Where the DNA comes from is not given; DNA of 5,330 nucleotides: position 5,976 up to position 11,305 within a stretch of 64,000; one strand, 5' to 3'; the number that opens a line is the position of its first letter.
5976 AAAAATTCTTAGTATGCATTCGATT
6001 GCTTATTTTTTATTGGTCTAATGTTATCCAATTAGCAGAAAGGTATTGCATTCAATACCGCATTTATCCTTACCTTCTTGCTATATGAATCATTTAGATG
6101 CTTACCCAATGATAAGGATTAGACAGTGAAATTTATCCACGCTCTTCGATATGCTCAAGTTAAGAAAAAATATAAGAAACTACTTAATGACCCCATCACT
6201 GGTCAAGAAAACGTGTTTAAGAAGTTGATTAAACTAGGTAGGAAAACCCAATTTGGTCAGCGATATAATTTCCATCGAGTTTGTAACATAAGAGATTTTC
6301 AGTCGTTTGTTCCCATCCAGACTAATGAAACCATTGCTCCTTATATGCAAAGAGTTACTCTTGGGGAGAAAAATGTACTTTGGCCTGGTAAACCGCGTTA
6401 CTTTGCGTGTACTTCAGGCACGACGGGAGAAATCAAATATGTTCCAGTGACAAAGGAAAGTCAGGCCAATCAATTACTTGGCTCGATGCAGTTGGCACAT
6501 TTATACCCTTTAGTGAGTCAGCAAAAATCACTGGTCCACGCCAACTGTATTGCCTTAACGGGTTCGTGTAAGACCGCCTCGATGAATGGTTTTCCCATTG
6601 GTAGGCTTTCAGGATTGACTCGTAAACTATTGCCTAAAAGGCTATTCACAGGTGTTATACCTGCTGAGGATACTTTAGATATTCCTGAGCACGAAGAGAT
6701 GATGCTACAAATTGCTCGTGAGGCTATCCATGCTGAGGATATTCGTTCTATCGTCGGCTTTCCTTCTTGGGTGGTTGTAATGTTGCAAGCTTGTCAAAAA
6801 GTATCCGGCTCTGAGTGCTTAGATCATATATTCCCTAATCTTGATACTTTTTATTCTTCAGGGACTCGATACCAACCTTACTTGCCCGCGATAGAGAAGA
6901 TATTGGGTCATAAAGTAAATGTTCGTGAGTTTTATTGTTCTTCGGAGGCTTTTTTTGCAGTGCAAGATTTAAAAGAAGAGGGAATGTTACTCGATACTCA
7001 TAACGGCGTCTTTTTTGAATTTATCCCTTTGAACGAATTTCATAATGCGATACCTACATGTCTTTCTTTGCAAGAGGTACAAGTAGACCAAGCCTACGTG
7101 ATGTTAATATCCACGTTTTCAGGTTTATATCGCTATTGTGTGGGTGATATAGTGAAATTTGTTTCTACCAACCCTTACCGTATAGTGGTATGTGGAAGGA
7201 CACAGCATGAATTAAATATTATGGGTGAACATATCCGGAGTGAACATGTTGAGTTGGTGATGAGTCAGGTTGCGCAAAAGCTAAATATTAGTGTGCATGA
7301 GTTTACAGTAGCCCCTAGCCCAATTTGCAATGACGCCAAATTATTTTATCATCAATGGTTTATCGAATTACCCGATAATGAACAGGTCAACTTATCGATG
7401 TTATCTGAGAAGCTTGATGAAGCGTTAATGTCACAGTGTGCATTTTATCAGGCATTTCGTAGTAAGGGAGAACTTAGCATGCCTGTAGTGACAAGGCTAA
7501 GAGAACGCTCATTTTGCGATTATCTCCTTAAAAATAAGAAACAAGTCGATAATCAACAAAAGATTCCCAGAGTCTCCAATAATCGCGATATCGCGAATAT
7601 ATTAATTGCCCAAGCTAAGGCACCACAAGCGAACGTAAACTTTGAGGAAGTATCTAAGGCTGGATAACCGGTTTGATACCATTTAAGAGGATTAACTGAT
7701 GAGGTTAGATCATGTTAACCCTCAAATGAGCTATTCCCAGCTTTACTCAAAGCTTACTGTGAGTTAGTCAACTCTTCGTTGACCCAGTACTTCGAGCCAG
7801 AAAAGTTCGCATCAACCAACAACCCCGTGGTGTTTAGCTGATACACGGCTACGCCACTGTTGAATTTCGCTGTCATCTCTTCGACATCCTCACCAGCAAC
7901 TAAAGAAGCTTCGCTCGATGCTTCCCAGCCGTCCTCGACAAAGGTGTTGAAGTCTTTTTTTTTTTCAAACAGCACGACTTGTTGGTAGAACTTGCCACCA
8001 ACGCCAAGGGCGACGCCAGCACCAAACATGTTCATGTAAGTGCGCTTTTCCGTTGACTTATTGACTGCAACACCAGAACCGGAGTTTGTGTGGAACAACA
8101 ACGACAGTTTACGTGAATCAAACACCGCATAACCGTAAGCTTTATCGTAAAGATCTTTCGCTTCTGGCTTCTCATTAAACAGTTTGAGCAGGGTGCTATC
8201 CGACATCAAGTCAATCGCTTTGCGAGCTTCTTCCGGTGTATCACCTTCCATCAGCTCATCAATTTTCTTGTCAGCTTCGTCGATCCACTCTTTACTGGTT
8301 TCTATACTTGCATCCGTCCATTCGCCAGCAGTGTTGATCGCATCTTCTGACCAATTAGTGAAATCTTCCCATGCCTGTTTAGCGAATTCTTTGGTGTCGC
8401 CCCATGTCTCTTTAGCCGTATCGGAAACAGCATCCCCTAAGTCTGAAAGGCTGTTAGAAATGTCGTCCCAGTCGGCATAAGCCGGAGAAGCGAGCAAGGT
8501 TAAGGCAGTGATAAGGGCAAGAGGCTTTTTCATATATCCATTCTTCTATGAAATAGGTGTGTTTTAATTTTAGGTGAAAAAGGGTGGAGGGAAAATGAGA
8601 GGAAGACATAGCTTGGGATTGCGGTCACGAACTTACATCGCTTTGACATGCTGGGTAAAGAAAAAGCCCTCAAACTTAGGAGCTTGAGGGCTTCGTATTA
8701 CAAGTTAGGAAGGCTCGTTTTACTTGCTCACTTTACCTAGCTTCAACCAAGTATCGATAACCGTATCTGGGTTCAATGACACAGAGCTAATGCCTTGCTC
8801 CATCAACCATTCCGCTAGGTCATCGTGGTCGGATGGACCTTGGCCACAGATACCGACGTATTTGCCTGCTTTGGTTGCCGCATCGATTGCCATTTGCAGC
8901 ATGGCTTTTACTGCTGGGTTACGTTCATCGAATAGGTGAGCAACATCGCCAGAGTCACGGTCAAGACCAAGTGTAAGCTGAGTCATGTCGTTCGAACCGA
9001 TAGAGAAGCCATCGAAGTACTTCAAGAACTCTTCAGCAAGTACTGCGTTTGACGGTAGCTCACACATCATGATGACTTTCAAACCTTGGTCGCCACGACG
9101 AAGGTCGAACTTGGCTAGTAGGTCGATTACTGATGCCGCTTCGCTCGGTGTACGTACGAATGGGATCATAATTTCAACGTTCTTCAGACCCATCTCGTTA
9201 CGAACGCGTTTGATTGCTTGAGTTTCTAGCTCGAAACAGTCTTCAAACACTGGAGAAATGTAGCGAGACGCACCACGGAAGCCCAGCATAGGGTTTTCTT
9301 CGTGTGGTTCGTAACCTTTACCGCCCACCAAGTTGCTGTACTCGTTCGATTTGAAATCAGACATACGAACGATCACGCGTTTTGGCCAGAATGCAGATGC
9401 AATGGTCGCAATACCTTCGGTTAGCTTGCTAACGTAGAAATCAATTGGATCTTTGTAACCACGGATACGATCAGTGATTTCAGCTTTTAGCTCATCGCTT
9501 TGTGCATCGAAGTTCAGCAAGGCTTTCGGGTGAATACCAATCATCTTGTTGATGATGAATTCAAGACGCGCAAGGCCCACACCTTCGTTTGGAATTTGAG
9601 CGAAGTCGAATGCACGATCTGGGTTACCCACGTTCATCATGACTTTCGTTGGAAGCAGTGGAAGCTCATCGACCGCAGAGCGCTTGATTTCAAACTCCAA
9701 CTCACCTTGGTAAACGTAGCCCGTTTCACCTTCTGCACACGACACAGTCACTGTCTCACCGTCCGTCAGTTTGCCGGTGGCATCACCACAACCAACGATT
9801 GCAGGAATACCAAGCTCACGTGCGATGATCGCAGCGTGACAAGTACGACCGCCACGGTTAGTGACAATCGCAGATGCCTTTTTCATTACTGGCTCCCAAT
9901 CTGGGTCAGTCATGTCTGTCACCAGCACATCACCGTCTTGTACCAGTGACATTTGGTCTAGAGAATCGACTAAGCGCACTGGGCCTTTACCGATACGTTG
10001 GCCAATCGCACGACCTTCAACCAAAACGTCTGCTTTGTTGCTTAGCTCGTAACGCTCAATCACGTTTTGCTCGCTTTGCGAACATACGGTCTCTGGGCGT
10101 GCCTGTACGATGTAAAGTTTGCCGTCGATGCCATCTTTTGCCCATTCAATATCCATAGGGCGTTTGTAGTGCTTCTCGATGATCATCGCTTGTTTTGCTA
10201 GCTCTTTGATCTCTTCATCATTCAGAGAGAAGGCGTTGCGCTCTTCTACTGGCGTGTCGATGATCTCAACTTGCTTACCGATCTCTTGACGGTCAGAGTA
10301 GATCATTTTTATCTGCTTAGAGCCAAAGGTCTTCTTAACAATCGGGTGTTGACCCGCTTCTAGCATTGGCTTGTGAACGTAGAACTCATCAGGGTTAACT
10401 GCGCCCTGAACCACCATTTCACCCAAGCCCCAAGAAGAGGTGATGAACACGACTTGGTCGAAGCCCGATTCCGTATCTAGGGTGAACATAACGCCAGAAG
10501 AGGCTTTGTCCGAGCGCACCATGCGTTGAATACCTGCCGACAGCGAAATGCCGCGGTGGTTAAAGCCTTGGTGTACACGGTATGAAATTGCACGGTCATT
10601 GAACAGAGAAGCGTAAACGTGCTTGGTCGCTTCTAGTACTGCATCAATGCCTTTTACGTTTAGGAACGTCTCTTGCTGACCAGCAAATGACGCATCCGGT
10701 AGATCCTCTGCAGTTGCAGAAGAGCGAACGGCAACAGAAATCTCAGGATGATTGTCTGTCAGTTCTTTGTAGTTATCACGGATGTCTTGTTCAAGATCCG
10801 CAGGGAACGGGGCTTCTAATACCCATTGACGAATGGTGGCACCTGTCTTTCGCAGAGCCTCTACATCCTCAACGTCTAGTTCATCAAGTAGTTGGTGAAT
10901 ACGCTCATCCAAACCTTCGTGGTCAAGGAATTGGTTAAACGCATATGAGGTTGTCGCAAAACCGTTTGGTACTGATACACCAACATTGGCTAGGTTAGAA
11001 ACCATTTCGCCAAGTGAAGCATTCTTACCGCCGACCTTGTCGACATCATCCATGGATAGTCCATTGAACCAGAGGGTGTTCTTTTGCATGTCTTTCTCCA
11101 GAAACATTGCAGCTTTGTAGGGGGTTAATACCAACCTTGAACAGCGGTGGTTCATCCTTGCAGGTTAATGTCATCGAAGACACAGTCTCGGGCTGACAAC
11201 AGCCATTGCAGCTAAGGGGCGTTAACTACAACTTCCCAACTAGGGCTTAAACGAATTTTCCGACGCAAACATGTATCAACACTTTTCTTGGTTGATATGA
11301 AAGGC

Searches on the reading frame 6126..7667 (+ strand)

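Call 111: search_protein_families(library=pfam, proteins=[window:6126-7667:+], max_evalue=0.00001)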
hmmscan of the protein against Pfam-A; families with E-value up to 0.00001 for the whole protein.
window:6126-7667:+ (513 aa): 3 families
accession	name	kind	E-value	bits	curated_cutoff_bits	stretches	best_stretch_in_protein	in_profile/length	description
PF03321.19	GH3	-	1.4e-33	116.8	23.6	1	14-224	3-216/304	GH3 family N-terminal domain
PF23571.1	GH3_M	-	5e-18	65.4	23.6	1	292-357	5-74/75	GH3 family central domain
PF23572.1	GH3_C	-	9.8e-13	49.2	23.6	1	373-487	1-118/119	GH3 family C-terminal domain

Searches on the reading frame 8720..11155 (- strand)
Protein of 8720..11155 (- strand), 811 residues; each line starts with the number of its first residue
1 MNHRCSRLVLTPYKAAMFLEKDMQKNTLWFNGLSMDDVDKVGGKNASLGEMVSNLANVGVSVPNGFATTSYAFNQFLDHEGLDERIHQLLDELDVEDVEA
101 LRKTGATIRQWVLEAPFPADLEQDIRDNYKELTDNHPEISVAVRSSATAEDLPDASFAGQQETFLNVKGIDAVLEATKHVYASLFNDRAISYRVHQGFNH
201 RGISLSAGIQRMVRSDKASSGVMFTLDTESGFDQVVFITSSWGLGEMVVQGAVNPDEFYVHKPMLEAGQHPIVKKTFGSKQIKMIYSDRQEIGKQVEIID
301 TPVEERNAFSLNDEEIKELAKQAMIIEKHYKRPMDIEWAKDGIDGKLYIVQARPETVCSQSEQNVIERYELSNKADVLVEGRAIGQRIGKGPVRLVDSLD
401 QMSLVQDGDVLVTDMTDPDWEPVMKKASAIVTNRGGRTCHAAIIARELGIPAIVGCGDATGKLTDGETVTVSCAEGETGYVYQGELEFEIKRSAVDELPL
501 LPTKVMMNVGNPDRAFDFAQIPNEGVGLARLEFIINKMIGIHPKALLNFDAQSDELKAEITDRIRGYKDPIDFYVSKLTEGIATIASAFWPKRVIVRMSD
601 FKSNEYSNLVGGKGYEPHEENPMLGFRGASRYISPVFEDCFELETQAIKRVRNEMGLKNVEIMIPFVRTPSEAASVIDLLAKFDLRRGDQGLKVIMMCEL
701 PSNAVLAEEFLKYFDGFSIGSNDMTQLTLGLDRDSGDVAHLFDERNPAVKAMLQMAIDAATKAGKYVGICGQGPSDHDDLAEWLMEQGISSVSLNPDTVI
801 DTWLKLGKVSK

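Call 111: search_protein_families(library=pfam, proteins=[window:8720-11155:-], max_evalue=0.00001)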
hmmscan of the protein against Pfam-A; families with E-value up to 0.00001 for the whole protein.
window:8720-11155:- (811 aa): 3 families
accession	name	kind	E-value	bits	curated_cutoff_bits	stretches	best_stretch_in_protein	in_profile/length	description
PF01326.24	PPDK_N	-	2.7e-127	425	27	1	39-367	2-322/328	Pyruvate phosphate dikinase, AMP/ATP-binding domain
PF02896.24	PEP-utilizers_C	-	6e-62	209.9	22.8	1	503-802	20-284/293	PEP-utilising enzyme, PEP-binding domain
PF00391.29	PEP-utilizers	-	1e-28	99.2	23.1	1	406-476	2-72/72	PEP-utilising enzyme, mobile domain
